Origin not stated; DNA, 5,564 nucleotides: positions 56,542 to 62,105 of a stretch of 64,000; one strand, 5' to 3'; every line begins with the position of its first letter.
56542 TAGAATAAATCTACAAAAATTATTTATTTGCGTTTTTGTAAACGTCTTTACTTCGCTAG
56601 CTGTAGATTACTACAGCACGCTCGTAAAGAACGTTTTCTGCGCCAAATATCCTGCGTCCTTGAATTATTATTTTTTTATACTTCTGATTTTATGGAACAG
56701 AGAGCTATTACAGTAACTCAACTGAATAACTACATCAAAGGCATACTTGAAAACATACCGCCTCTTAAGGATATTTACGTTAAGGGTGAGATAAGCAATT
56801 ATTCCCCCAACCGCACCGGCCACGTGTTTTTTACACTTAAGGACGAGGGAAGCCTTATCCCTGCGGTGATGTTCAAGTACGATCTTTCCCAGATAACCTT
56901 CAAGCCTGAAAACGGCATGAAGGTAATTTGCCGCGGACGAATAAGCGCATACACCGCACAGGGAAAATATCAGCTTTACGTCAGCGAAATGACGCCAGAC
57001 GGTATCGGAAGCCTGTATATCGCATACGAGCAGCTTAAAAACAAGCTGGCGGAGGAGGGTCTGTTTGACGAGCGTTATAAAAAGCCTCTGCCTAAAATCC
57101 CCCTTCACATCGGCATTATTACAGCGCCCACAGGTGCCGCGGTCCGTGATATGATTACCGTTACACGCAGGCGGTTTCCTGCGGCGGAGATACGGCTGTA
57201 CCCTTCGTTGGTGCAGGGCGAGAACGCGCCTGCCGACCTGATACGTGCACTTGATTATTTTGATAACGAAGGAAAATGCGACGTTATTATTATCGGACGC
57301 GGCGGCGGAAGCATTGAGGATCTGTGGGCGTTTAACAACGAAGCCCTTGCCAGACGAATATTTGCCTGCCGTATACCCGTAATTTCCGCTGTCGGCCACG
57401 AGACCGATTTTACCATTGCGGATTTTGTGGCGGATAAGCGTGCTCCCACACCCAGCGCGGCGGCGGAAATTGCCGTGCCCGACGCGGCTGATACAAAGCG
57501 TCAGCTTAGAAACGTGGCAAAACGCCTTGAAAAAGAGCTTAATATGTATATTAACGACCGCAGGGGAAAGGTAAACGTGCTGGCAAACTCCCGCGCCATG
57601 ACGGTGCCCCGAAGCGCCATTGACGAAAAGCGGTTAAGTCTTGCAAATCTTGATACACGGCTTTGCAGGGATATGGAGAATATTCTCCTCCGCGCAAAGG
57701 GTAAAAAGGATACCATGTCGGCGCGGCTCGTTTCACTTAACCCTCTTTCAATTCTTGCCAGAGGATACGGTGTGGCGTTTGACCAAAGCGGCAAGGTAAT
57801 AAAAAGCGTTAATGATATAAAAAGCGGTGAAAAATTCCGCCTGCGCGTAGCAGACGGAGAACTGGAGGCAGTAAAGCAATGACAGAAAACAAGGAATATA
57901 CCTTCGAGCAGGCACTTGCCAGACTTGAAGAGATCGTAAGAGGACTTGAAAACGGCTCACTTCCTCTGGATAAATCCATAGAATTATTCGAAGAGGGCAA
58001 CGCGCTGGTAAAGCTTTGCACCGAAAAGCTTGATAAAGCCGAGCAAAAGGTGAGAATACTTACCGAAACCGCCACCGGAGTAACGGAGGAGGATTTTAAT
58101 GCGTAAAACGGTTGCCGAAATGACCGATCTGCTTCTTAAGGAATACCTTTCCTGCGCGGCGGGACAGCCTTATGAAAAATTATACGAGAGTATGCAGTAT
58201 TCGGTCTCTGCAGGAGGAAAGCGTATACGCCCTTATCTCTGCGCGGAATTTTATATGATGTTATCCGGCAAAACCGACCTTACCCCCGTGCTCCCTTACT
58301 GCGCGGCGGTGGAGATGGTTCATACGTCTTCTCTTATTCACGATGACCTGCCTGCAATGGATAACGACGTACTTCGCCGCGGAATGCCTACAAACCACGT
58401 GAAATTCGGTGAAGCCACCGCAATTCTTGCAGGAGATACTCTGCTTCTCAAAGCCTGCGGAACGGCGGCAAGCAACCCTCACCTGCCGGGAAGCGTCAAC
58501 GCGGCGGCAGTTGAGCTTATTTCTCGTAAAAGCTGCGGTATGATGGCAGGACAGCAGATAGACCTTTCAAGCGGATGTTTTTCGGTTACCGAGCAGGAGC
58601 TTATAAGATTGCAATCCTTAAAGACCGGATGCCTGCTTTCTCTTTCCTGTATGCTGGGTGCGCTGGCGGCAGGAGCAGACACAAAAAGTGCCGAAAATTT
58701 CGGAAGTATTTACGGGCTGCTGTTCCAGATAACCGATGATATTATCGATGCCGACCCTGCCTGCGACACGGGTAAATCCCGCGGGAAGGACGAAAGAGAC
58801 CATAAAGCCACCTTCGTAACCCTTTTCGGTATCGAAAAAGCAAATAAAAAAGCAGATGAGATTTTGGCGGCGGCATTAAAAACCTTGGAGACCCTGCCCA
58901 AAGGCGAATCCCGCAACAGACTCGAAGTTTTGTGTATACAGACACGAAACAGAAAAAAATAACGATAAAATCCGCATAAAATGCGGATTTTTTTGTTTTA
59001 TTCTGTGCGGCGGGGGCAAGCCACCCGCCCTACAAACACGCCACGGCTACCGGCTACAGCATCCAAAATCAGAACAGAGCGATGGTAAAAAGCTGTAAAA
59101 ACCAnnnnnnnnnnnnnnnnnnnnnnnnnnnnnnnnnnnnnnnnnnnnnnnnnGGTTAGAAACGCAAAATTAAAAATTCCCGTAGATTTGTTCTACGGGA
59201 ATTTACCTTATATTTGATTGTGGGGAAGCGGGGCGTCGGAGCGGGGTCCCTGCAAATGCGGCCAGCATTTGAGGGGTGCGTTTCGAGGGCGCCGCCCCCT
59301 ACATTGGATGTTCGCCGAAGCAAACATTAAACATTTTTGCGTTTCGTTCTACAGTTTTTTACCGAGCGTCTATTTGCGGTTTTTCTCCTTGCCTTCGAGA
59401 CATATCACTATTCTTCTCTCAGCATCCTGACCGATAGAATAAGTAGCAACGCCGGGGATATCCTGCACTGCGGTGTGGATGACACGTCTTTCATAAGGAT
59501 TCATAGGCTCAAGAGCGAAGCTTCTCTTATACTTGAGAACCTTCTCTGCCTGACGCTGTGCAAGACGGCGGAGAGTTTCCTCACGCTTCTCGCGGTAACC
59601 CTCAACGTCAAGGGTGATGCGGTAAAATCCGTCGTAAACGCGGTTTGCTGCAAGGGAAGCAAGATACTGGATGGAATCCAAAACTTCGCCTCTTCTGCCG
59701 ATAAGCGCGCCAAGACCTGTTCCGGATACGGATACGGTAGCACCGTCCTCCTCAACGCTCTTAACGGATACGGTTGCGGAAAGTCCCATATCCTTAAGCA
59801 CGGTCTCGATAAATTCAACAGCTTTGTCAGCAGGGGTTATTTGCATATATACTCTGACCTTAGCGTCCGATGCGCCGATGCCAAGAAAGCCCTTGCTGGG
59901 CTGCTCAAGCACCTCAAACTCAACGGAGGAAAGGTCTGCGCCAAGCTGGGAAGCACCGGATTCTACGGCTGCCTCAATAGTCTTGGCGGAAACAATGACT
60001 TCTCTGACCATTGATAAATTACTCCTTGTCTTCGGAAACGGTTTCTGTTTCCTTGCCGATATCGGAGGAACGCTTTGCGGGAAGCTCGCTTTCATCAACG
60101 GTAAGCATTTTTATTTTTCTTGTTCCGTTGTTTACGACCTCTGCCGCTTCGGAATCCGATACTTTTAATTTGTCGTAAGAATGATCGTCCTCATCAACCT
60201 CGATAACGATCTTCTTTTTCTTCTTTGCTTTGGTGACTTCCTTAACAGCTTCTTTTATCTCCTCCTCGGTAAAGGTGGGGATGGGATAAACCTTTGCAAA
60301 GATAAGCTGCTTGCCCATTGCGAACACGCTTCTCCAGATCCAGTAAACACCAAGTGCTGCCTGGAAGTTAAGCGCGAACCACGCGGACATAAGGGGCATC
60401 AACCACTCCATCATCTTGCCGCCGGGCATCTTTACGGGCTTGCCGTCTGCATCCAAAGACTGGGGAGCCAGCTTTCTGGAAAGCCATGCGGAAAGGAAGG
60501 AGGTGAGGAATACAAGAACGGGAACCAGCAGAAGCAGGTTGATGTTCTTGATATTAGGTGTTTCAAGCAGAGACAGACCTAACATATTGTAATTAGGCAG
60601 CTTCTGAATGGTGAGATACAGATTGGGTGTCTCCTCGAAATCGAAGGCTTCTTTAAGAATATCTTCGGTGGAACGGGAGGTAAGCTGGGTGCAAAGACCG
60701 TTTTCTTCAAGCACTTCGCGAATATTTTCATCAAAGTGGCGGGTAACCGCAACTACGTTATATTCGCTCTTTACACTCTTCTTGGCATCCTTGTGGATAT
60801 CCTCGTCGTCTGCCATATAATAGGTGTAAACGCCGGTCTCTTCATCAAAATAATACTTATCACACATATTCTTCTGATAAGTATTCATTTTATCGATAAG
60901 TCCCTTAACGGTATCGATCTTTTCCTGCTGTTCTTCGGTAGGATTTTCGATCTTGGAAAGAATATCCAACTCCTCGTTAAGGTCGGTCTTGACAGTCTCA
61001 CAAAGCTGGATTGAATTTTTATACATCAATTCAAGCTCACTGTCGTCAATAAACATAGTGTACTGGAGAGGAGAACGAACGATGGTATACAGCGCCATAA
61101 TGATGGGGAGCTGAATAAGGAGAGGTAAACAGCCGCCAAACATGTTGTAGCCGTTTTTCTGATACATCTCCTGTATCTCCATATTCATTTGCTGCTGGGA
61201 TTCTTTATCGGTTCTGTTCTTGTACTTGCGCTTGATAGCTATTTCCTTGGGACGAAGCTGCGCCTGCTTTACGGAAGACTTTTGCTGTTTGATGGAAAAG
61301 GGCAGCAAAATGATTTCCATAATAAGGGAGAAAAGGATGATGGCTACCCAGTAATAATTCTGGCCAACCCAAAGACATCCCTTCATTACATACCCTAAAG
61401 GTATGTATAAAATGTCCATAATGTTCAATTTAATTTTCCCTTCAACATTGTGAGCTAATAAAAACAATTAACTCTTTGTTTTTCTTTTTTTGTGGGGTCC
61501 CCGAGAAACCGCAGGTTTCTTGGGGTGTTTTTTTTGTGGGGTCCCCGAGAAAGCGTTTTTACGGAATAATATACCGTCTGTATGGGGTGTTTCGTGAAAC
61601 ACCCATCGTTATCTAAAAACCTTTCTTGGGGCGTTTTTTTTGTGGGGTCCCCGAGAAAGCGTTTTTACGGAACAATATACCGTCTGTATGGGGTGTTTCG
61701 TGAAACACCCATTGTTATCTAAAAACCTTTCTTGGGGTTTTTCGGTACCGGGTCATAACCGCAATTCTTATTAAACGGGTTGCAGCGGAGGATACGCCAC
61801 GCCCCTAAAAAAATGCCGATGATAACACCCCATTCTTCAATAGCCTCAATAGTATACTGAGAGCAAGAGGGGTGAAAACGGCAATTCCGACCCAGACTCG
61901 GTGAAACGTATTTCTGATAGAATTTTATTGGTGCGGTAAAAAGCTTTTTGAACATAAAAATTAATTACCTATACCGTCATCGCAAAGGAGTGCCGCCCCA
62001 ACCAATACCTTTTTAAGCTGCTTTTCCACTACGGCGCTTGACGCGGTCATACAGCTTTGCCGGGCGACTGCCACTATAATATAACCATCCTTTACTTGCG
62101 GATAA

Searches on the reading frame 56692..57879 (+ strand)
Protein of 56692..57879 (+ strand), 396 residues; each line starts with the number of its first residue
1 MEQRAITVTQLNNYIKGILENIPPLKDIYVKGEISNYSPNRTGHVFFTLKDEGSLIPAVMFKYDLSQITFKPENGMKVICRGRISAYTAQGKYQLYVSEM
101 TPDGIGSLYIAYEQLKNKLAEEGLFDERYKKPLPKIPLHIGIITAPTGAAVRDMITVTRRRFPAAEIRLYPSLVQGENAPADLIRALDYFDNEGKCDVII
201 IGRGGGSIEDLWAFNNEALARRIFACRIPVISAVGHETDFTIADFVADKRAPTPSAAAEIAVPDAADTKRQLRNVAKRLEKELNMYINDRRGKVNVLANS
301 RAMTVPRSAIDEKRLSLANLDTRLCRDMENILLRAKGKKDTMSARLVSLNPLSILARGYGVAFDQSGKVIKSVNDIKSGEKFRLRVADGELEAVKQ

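Call 77: search_protein_families(library=pfam, proteins=[window:56692-57879:+], max_evalue=0.00001)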
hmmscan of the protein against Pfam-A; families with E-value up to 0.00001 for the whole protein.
window:56692-57879:+ (396 aa): 3 families
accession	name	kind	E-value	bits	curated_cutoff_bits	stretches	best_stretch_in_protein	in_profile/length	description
PF02601.20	Exonuc_VII_L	-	7.6e-95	318.4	35.9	2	124-332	1-207/315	Exonuclease VII, large subunit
PF13742.12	tRNA_anti_2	-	7.6e-30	103.5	27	1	6-100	1-94/95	OB-fold nucleic acid binding domain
PF01336.31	tRNA_anti-codon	-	2e-12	47.3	27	1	30-102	3-74/75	OB-fold nucleic acid binding domain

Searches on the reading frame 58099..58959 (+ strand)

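Call 77: search_protein_families(library=pfam, proteins=[window:58099-58959:+], max_evalue=0.00001)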
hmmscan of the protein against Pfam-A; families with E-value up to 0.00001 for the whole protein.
window:58099-58959:+ (287 aa): 1 family
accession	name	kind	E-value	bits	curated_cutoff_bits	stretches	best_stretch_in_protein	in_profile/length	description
PF00348.22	polyprenyl_synt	-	2.9e-53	181.1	27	1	26-261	2-235/251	Polyprenyl synthetase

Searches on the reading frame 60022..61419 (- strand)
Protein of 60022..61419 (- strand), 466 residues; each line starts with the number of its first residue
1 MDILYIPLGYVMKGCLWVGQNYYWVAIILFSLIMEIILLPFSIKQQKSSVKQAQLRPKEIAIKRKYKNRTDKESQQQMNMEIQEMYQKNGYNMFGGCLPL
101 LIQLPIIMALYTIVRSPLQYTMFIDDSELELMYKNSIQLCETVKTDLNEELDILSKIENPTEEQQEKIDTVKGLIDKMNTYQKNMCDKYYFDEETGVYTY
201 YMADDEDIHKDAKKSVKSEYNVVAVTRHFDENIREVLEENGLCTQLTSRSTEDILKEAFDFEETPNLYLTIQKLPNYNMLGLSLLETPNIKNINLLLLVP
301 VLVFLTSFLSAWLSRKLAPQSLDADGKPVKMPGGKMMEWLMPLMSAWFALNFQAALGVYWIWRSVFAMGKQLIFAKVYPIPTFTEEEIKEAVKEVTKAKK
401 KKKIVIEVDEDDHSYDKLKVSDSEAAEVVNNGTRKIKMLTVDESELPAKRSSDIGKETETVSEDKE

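Call 77: search_protein_families(library=pfam, proteins=[window:60022-61419:-], max_evalue=0.00001)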
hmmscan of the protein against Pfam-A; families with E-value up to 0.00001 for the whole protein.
window:60022-61419:- (466 aa): 1 family
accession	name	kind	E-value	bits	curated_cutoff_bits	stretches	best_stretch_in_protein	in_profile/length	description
PF02096.25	60KD_IMP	-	8.3e-40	136.9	35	2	23-126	1-90/163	60Kd inner membrane protein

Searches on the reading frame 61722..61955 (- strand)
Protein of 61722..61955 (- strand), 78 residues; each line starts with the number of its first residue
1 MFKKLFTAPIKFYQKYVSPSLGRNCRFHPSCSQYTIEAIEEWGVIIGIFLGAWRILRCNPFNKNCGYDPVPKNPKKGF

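Call 77: search_protein_families(library=pfam, proteins=[window:61722-61955:-], max_evalue=0.00001)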
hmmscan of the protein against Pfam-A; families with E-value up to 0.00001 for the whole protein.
window:61722-61955:- (78 aa): 1 family
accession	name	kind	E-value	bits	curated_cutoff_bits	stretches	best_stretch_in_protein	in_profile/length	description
PF01809.23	YidD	-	4.5e-28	97.3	27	1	3-70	1-67/67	Putative membrane protein insertion efficiency factor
